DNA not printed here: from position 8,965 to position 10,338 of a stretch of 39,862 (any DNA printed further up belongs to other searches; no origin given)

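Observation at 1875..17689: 16-kb oxidoreductase and TIM-barrel-rich sugar-acid locus with no kinase, no regulator and no lyase, built around a TTT transporter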

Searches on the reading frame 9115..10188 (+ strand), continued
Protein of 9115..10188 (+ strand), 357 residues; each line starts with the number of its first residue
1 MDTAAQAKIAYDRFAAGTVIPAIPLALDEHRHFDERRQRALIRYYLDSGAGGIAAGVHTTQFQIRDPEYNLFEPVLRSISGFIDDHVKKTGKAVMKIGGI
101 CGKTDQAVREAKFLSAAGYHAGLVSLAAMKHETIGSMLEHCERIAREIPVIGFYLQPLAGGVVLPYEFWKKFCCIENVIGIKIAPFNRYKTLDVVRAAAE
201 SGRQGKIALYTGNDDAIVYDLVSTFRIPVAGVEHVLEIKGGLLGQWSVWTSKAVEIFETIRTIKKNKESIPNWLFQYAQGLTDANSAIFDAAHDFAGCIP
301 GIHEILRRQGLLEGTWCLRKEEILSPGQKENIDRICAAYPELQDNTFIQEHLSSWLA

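Call 92: search_protein_families(library=pfam, proteins=[L026:1203-5570:+, L026:11813-14188:+, L026:14185-15438:+, L026:15466-16785:+, L017:11043-12398:+, L017:12465-14153:+, L030:49-1605:+, L030:1613-3343:+, L030:5640-7187:+, L088:13308-14720:+], max_evalue=0.0001)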
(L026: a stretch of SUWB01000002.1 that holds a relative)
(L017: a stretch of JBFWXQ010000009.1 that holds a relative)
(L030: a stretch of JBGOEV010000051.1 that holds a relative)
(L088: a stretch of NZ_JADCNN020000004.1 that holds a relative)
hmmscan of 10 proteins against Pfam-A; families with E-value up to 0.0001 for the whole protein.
L026:1203-5570:+ (1455 aa): 0 families

L026:11813-14188:+ (791 aa): 4 families
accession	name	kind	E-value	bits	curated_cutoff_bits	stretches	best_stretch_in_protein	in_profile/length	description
PF17389.8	Bac_rhamnosid6H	-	5.5e-15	55.9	24.5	1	380-623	2-240/339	Bacterial alpha-L-rhamnosidase 6 hairpin glycosidase domain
PF17390.7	Bac_rhamnosid_C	-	4.7e-11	42.8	22.1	1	716-772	1-57/78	Bacterial alpha-L-rhamnosidase C-terminal domain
PF08531.16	Bac_rhamnosid_N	-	4.4e-10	40.1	25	1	41-186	6-160/172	Alpha-L-rhamnosidase N-terminal domain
PF05592.18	Bac_rhamnosid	-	2.2e-09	37.6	22.2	1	278-356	4-85/102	Bacterial alpha-L-rhamnosidase concanavalin-like domain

L026:14185-15438:+ (417 aa): 1 family
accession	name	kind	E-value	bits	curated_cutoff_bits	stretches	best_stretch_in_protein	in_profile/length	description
PF06134.17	RhaA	-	1.5e-162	542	22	1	3-416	3-417/417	L-rhamnose isomerase (RhaA)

L026:15466-16785:+ (439 aa): 1 family
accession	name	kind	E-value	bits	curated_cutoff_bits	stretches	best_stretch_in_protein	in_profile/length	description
PF07690.21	MFS_1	-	1.8e-17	63.8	33.4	1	30-366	4-347/347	Major Facilitator Superfamily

L017:11043-12398:+ (451 aa): 1 family
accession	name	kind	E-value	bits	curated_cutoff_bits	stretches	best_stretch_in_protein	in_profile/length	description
PF00795.27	CN_hydrolase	-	1.3e-40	139.8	23.2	1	201-426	3-250/256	Carbon-nitrogen hydrolase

L017:12465-14153:+ (562 aa): 3 families
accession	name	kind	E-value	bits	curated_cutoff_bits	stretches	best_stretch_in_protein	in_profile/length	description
PF16576.10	HlyD_D23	-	1.2e-19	70.9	30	1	203-374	56-214/214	Barrel-sandwich domain of CusB or HlyD membrane-fusion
PF13437.12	HlyD_3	-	2.6e-14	54.3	22.2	1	264-371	1-106/106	HlyD family secretion protein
PF02321.23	OEP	-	2.9e-06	27.7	22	1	85-223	43-181/187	Outer membrane efflux protein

L030:49-1605:+ (518 aa): 0 families

L030:1613-3343:+ (576 aa): 3 families
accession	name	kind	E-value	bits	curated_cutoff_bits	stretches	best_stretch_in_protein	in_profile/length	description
PF01368.27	DHH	-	5.4e-24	85.3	28.1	1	87-233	2-121/125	DHH family, N-terminal domain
PF17768.7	RecJ_OB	-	1.4e-15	57.7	27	1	464-557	1-94/107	RecJ OB domain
PF02272.25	DHHA1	-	4.2e-15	56.5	25.9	1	358-449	4-100/102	DHHA1 domain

L030:5640-7187:+ (515 aa): 3 families
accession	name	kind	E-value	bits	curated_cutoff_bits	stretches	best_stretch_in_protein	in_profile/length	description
PF00005.33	ABC_tran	-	6.8e-53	179.4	25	2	24-172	2-137/137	ABC transporter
PF13304.12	AAA_21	-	5.1e-14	53.5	27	0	399-461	232-297/304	AAA domain, putative AbiEii toxin, Type IV TA system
PF02463.25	SMC_N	-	6.1e-06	26.3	40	0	36-206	27-202/220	RecF/RecN/SMC N terminal domain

L088:13308-14720:+ (470 aa): 2 families
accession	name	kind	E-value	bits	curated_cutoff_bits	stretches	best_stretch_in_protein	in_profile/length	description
PF13416.11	SBP_bac_8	-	4.2e-35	122.3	27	1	84-401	1-271/279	Bacterial extracellular solute-binding protein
PF01547.30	SBP_bac_1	-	9.2e-35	121.5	26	1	77-378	6-306/307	Bacterial extracellular solute-binding protein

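Call 94: search_dna_similar(query=window:9115-10188:+, collection=plasmids, mode=protein, max_evalue=1e-40, max_rows=30)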
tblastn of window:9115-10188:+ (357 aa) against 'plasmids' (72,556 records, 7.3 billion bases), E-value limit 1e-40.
Records with a match: 20; places in all: 20; records where one place covers at least 80% of the query: 19.
Best place of each record, by identity: <60% 20.
By first word of the organism name: Streptomyces 7; Subdoligranulum 2; Paenibacillus 1; Aquisphaera 1; Nitratireductor 1; Tistrella 1; Microvirga 1; Mesobacillus 1; Glaciihabitans 1; Rhodococcus 1; and 3 more.
By predicted mobility (MOB-suite, as given by PLSDB): non-mobilizable 17; mobilizable 3.
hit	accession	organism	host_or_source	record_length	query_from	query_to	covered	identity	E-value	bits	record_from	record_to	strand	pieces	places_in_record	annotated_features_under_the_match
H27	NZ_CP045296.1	Paenibacillus cellulositrophicus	cell culture,Thai soil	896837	3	356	99%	52.0%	2e-114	372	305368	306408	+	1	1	dihydrodipicolinate synthase family protein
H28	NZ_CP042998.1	Aquisphaera giovannonii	-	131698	17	357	96%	53.7%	2e-104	343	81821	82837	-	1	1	dihydrodipicolinate synthase family protein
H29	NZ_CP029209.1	Nitratireductor sp. OM-1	-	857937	17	356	95%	52.6%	3e-110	360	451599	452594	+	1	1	dihydrodipicolinate synthase family protein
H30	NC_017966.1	Tistrella mobilis KA081020-065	-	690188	12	357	97%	51.2%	5e-103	339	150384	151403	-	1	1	dihydrodipicolinate synthase family protein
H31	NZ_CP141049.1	Microvirga lotononidis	-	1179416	17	357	96%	51.6%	4e-101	334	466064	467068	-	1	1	none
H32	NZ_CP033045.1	Mesobacillus foraminis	cell culture,Red Sea lagoons-Mangrove ...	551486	17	356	95%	51.5%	8e-109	356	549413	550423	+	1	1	dihydrodipicolinate synthase family protein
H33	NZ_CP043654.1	Glaciihabitans sp. INWT7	pure culture,soil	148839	7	357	98%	49.0%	8e-100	330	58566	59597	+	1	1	dihydrodipicolinate synthase family protein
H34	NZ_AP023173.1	Rhodococcus qingshengii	-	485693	17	356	95%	50.1%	3e-105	346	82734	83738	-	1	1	dihydrodipicolinate synthase family protein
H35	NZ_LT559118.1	Nonomuraea gerenzanensis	-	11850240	12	357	97%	49.1%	9e-101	333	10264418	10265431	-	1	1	none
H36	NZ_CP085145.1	Sulfitobacter dubius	cell culture,Sediment from the Channel ...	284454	17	357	96%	49.0%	3e-103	340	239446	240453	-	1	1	dihydrodipicolinate synthase family protein | ABC transporter ATP-binding protein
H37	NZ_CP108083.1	Streptomyces sp. NBC_00257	-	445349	12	357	97%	47.4%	1e-87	295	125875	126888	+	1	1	dihydrodipicolinate synthase family protein | hydroxyacid dehydrogenase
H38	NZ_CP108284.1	Streptomyces atratus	-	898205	8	357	98%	46.9%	7e-89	298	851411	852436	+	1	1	dihydrodipicolinate synthase family protein | hydroxyacid dehydrogenase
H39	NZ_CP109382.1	Streptomyces atratus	-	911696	8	357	98%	46.9%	7e-89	298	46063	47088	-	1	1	dihydrodipicolinate synthase family protein | hydroxyacid dehydrogenase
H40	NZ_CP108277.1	Streptomyces atratus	-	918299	8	357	98%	46.6%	1e-87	295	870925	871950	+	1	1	dihydrodipicolinate synthase family protein | hydroxyacid dehydrogenase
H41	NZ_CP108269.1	Streptomyces sp. NBC_00046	-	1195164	8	357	98%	46.6%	9e-87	292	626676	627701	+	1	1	record has no annotation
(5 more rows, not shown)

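Call 95: get_annotated_region(hit=H29, flank=8000)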
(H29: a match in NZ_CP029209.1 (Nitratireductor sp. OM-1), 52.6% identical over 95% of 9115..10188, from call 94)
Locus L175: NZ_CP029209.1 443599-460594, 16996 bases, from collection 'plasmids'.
description: Nitratireductor sp. OM-1 plasmid pOM-1, complete sequence
organism: Nitratireductor sp. OM-1 (NCBI taxid 1756988)
taxonomy: Bacteria; Pseudomonadota; Alphaproteobacteria; Hyphomicrobiales; Phyllobacteriaceae; Nitratireductor; Nitratireductor sp. OM-1
host: -; source: -; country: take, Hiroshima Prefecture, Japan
typing (MOB-suite, as given by PLSDB): non-mobilizable
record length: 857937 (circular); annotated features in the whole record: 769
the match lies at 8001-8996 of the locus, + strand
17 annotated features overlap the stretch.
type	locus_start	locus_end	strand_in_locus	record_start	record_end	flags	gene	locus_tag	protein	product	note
CDS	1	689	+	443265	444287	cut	-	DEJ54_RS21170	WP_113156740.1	tripartite tricarboxylate transporter substrate binding protein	-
CDS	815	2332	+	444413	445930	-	-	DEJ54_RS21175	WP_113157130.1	tripartite tricarboxylate transporter permease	-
CDS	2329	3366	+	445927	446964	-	-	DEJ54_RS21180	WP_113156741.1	Gfo/Idh/MocA family oxidoreductase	-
CDS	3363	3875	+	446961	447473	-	-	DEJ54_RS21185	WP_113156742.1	tripartite tricarboxylate transporter TctB family protein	-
CDS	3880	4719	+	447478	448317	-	-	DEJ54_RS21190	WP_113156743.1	sugar phosphate isomerase/epimerase family protein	-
CDS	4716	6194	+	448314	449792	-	-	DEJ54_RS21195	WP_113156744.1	mandelate racemase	-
CDS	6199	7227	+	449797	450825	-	-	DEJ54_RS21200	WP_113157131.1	NAD-dependent epimerase/dehydratase family protein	-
CDS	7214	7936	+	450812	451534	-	-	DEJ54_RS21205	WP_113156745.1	TetR/AcrR family transcriptional regulator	GO:0006355 - regulation of DNA-templated transcription [Evidence IEA]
CDS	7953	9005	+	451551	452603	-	-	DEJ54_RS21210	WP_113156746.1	dihydrodipicolinate synthase family protein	-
CDS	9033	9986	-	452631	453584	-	-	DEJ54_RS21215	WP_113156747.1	ABC transporter ATP-binding protein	-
CDS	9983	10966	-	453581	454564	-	-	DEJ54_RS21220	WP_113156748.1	ABC transporter ATP-binding protein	-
CDS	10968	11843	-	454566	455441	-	ddpC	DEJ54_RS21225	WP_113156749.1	D,D-dipeptide ABC transporter permease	GO:0055085 - transmembrane transport [Evidence IEA]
CDS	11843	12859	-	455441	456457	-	-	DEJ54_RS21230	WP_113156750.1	ABC transporter permease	GO:0055085 - transmembrane transport [Evidence IEA]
CDS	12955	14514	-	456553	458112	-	-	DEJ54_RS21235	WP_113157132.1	ABC transporter substrate-binding protein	-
CDS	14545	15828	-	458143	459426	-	-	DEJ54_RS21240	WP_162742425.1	D-serine ammonia-lyase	GO:0046416 - D-amino acid metabolic process [Evidence IEA]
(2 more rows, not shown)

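Call 96: get_annotated_region(hit=H30, flank=8000)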
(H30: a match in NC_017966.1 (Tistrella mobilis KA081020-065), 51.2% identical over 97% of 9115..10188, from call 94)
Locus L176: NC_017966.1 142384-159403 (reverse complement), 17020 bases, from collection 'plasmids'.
description: Tistrella mobilis KA081020-065 plasmid pTM2, complete sequence
organism: Tistrella mobilis KA081020-065 (NCBI taxid 1110502)
taxonomy: Bacteria; Pseudomonadota; Alphaproteobacteria; Geminicoccales; Geminicoccaceae; Tistrella; Tistrella mobilis; Tistrella mobilis KA081020-065
host: -; source: -; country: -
typing (MOB-suite, as given by PLSDB): non-mobilizable
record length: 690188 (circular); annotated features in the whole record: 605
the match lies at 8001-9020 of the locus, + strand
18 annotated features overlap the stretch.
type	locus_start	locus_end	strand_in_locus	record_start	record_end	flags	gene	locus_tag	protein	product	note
CDS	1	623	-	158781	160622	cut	ilvD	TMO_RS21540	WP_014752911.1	dihydroxy-acid dehydratase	GO:0009082 - branched-chain amino acid biosynthetic process [Evidence IEA]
CDS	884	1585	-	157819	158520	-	-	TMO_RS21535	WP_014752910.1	pirin family protein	-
CDS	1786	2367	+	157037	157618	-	-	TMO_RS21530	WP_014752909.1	TetR/AcrR family transcriptional regulator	GO:0006355 - regulation of DNA-templated transcription [Evidence IEA]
CDS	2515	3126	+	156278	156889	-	-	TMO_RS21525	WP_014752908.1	membrane protein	-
CDS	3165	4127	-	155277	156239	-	-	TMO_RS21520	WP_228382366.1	ABC transporter substrate-binding protein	-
CDS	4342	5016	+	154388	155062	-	-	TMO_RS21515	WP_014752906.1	TetR/AcrR family transcriptional regulator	GO:0006355 - regulation of DNA-templated transcription [Evidence IEA]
CDS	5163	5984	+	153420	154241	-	-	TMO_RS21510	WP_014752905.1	ABC transporter permease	-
CDS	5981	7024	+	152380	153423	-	-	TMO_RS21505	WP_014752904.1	NAD(P)-dependent oxidoreductase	-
CDS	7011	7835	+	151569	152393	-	-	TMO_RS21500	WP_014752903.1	GNAT family N-acetyltransferase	-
CDS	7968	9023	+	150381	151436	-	-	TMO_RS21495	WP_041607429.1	dihydrodipicolinate synthase family protein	-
CDS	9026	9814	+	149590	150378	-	-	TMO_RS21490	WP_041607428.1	ABC transporter ATP-binding protein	-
CDS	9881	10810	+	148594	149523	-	-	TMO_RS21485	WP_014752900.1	LysR family transcriptional regulator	-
CDS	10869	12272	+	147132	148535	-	-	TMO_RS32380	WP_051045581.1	class I SAM-dependent methyltransferase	-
CDS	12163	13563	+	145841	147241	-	-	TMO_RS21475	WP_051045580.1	asparagine synthase-related protein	GO:0006529 - asparagine biosynthetic process [Evidence IEA]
CDS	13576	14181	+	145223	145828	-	-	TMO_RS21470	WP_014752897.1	LysE family translocator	-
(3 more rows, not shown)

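Call 97: get_annotated_region(hit=H34, flank=8000)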
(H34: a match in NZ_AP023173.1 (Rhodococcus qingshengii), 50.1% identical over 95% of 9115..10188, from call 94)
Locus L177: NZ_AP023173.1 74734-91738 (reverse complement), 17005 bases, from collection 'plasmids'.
description: Rhodococcus qingshengii strain CS98 plasmid RQCS_2
organism: Rhodococcus qingshengii (NCBI taxid 334542)
taxonomy: Bacteria; Actinomycetota; Actinomycetes; Mycobacteriales; Nocardiaceae; Rhodococcus; Rhodococcus qingshengii
host: -; source: -; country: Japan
typing (MOB-suite, as given by PLSDB): non-mobilizable
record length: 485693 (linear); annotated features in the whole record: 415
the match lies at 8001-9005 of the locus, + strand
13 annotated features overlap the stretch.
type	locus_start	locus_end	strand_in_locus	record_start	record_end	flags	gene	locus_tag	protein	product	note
CDS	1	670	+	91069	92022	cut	-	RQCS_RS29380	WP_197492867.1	PDR/VanB family oxidoreductase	-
CDS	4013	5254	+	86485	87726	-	-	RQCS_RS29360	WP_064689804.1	IS110 family transposase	-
CDS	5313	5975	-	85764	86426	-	-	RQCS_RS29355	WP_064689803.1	helix-turn-helix domain-containing protein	-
CDS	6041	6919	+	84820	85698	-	-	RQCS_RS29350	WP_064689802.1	alpha/beta fold hydrolase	-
CDS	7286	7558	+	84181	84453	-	-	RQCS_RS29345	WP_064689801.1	hypothetical protein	-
CDS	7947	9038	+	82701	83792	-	-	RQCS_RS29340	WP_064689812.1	dihydrodipicolinate synthase family protein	-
CDS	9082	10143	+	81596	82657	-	-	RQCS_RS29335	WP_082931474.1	NAD(P)-dependent oxidoreductase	-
CDS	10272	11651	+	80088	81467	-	-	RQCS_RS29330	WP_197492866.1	MFS transporter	GO:0055085 - transmembrane transport [Evidence IEA]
CDS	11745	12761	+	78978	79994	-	-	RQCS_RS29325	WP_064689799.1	LacI family DNA-binding transcriptional regulator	GO:0006351 - DNA-templated transcription [Evidence IEA]; GO:0045892 - negative regulation of DNA-templated ...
CDS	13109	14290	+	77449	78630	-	-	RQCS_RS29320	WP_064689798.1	CoA transferase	-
CDS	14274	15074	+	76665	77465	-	-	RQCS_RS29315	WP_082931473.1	enoyl-CoA hydratase/isomerase family protein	-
CDS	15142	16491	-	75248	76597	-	-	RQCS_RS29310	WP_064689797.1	FAD-dependent oxidoreductase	-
CDS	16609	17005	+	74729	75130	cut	-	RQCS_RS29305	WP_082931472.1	WhiB family transcriptional regulator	-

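Call 101: search_protein_families(library=ncbifam, proteins=[L175:4716-6194:+, L005:11169-12323:+, L175:2329-3366:+, L175:3880-4719:+], max_evalue=0.001)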
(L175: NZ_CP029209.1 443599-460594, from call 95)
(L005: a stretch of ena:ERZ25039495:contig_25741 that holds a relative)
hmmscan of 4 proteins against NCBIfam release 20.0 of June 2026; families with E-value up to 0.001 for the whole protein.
L175:4716-6194:+ (492 aa): 0 families

L005:11169-12323:+ (384 aa): 11 families
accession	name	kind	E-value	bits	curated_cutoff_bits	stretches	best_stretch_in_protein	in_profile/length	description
NF047820.1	TalGalacDh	equivalog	8.6e-35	120.3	500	1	61-367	70-354/371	L-talarate/galactarate dehydratase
NF040866.1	AraD_Arch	equivalog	2.4e-33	115.6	650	1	40-320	39-320/372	arabinonate dehydratase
NF010624.0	PRK14017.1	equivalog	6.4e-31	107.8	311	1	61-376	47-359/382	galactonate dehydratase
NF040790.2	glucon_galact_dh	equivalog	2.3e-29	102.4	750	1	37-376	27-368/390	bifunctional D-gluconate/D-galactonate dehydratase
NF043051.1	ManoateDhtManD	equivalog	2.1e-28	99.3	550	2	187-371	195-377/403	D-mannonate dehydratase ManD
NF011968.0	PRK15440.1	equivalog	7.7e-27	94.2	393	1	38-372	62-386/395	L-rhamnonate dehydratase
NF011654.0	PRK15072.1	subfamily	4.4e-25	88.4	430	2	187-309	196-317/404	D-galactonate dehydratase family protein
TIGR02534.1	mucon_cyclo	subfamily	6.4e-15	55.1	334.95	1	58-374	65-362/368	muconate/chloromuconate family cycloisomerase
NF043002.1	HProlDhtase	equivalog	3.8e-08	32.6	500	1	54-372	61-357/366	cis-3-hydroxy-L-proline dehydratase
NF042940.1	racemase_DgcA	equivalog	6.9e-08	32.1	400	1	100-306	87-269/323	N-acetyl-D-Glu racemase DgcA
TIGR01928.1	menC_lowGC_arch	equivalog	7.1e-08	31.9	200.65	1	196-305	173-280/325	o-succinylbenzoate synthase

L175:2329-3366:+ (345 aa): 9 families
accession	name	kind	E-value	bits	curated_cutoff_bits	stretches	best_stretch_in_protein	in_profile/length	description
NF040723.1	UDP-GlcNAcDh_Arch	equivalog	4.4e-24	85.6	450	1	6-217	3-215/302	UDP-N-acetylglucosamine 3-dehydrogenase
TIGR04380.1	myo_inos_iolG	equivalog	5.6e-20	71.5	355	1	5-193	3-200/330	inositol 2-dehydrogenase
NF052479.1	LevoglcsnDh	equivalog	1.9e-17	63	650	1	40-150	49-161/386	levoglucosan dehydrogenase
NF041392.1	XylDh_Gfo6_Halo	equivalog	5.8e-14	51.6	350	1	60-151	80-171/350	D-xylose 1-dehydrogenase Gfo6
NF008607.0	PRK11579.1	subfamily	5.3e-10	38.8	330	1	61-155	62-157/346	oxidoreductase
NF058563.1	BT_2159_fam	equivalog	4.5e-09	35.8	650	1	6-216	3-221/350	disaccharide 3-dehydrogenase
NF007574.0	PRK10206.1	equivalog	7.3e-08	31.8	352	1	61-170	64-173/345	oxidoreductase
NF058561.1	BT_2158_fam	equivalog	1.4e-07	30.5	750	1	61-147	95-181/487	glycoside 3-dehydrogenase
NF052679.1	InsChiInosDhIolG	equivalog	2.1e-06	27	540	1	58-148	62-153/343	bifunctional inositol 2-dehydrogenase/D-chiro-inositol 1-dehydrogenase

L175:3880-4719:+ (279 aa): 9 families
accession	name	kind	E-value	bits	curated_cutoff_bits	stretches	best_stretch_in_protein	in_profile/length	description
NF041099.2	keto_glucon_epim_IolO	equivalog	3.8e-20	72.3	300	1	16-262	24-257/269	5-keto-L-gluconate epimerase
NF051856.1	PsicseEpim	equivalog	2.5e-17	63.6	300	1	22-251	25-246/287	D-psicose 3-epimerase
TIGR03234.1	OH-pyruv-isom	equivalog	7.3e-12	45.1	353.45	1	118-258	108-245/254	hydroxypyruvate isomerase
NF041277.1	coba_remo_CbiR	equivalog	1e-06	28.4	105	1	27-253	25-237/249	cobamide remodeling phosphodiesterase CbiR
NF009689.0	PRK13210.1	subfamily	1.3e-06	27.8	200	1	11-185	15-183/286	L-ribulose-5-phosphate 3-epimerase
NF043033.1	OxoTetrIsom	equivalog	2.3e-06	27.6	325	1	124-256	111-240/251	2-oxo-tetronate isomerase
NF007360.0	PRK09856.1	equivalog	5.9e-05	22.7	305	1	14-219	14-212/276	fructoselysine 3-epimerase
NF009688.0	PRK13209.1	subfamily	0.00016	20.8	317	1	44-181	54-183/286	L-ribulose-5-phosphate 3-epimerase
NF007444.0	PRK09997.1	equivalog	0.00088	18.8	465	0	124-249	115-240/258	hydroxypyruvate isomerase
